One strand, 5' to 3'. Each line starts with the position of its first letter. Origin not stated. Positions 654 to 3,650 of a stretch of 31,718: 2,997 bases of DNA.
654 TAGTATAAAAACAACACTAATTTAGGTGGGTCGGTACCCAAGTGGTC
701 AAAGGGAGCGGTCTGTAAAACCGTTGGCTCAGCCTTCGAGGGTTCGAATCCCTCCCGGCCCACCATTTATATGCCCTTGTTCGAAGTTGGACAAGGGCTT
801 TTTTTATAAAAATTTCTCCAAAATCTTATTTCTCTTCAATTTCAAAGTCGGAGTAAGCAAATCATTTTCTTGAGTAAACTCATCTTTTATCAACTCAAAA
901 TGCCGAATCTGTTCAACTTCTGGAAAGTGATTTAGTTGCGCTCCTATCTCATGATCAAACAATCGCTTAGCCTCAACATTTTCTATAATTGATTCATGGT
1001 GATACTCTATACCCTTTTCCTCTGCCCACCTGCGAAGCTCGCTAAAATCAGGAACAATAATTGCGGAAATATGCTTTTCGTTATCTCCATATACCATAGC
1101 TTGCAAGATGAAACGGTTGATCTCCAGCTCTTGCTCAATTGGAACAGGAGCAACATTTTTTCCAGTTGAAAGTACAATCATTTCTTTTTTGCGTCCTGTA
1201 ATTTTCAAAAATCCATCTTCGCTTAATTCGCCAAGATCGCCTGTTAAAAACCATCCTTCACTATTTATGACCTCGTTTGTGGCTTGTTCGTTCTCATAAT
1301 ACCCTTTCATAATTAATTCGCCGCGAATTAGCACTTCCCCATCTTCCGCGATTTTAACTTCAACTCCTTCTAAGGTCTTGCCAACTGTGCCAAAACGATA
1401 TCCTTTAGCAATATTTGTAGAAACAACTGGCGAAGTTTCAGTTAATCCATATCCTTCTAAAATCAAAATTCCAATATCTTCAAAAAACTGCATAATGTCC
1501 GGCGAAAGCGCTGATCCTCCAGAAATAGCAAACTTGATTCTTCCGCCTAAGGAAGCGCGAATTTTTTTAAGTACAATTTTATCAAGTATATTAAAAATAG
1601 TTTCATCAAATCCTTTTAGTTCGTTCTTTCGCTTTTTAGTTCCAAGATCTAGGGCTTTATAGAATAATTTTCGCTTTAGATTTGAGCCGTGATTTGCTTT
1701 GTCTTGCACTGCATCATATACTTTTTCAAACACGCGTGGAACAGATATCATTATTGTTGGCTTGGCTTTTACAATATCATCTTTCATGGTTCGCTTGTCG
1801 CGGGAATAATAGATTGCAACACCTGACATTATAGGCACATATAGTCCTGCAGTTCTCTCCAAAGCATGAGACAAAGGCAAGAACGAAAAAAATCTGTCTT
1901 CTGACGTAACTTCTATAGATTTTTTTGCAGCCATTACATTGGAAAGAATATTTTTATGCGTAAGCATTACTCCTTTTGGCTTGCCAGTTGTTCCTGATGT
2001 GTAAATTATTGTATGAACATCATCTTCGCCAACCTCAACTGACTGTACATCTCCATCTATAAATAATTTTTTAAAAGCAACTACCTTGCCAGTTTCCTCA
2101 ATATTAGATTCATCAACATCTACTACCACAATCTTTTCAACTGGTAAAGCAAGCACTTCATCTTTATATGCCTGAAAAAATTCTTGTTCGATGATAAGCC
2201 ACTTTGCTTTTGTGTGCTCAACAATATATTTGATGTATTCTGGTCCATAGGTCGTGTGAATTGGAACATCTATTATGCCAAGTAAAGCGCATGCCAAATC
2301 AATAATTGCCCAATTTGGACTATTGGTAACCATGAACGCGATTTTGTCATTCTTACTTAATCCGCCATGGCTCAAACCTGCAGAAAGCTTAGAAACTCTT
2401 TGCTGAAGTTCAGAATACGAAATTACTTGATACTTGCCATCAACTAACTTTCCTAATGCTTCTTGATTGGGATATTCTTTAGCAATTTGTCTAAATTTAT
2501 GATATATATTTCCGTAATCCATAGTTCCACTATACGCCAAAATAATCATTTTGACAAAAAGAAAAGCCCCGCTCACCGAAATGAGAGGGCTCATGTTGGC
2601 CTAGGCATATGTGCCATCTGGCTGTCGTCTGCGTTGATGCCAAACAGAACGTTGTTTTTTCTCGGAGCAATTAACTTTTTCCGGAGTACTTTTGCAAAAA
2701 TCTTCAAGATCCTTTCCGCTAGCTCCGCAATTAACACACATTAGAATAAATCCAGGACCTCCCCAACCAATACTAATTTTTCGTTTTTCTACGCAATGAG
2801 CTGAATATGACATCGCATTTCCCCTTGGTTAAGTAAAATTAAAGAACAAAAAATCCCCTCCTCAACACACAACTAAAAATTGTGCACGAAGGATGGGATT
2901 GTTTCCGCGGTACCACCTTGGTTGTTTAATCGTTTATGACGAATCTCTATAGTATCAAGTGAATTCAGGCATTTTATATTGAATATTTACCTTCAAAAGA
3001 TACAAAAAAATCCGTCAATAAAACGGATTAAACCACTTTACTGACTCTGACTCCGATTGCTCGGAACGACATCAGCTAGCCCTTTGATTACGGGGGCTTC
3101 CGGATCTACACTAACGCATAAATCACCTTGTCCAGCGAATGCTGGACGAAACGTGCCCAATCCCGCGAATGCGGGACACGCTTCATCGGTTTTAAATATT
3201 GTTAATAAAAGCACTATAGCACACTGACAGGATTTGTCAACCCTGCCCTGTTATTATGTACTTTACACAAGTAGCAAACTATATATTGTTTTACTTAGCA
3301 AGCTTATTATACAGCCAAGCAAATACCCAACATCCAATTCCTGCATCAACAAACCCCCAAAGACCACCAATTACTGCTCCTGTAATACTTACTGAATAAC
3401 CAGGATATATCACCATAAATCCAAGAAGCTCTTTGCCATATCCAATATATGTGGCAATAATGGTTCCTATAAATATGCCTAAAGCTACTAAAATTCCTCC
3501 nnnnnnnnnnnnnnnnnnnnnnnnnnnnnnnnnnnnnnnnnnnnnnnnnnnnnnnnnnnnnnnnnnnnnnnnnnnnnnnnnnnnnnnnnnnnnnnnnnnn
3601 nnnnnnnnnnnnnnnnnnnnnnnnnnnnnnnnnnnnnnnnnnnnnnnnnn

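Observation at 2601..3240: T-box riboswitch controls a 70-aa Cys-rich unknown protein instead of a synthetase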

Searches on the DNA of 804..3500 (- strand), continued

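Call 87: search_rna_families(source=window, start=2835, end=3200, threshold=evalue, max_evalue=1, show_alignments=2)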
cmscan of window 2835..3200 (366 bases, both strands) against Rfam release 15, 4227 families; matches with E-value up to 1: 3.
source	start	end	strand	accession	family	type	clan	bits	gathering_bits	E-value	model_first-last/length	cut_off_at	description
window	2886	3031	-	RF00230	T-box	Cis-reg; leader;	-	23.9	93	0.0017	1-219/219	no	T-box leader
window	3163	3190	-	RF01307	sR55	Gene; snRNA; snoRNA; CD-box;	-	16.4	35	0.17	1-65/65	no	Small nucleolar RNA sR55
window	3002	3044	-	RF02837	anti-hemB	Gene; sRNA;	-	15.2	49.5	0.45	1-81/81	no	Burkholderia RNA 7 (anti-hemB)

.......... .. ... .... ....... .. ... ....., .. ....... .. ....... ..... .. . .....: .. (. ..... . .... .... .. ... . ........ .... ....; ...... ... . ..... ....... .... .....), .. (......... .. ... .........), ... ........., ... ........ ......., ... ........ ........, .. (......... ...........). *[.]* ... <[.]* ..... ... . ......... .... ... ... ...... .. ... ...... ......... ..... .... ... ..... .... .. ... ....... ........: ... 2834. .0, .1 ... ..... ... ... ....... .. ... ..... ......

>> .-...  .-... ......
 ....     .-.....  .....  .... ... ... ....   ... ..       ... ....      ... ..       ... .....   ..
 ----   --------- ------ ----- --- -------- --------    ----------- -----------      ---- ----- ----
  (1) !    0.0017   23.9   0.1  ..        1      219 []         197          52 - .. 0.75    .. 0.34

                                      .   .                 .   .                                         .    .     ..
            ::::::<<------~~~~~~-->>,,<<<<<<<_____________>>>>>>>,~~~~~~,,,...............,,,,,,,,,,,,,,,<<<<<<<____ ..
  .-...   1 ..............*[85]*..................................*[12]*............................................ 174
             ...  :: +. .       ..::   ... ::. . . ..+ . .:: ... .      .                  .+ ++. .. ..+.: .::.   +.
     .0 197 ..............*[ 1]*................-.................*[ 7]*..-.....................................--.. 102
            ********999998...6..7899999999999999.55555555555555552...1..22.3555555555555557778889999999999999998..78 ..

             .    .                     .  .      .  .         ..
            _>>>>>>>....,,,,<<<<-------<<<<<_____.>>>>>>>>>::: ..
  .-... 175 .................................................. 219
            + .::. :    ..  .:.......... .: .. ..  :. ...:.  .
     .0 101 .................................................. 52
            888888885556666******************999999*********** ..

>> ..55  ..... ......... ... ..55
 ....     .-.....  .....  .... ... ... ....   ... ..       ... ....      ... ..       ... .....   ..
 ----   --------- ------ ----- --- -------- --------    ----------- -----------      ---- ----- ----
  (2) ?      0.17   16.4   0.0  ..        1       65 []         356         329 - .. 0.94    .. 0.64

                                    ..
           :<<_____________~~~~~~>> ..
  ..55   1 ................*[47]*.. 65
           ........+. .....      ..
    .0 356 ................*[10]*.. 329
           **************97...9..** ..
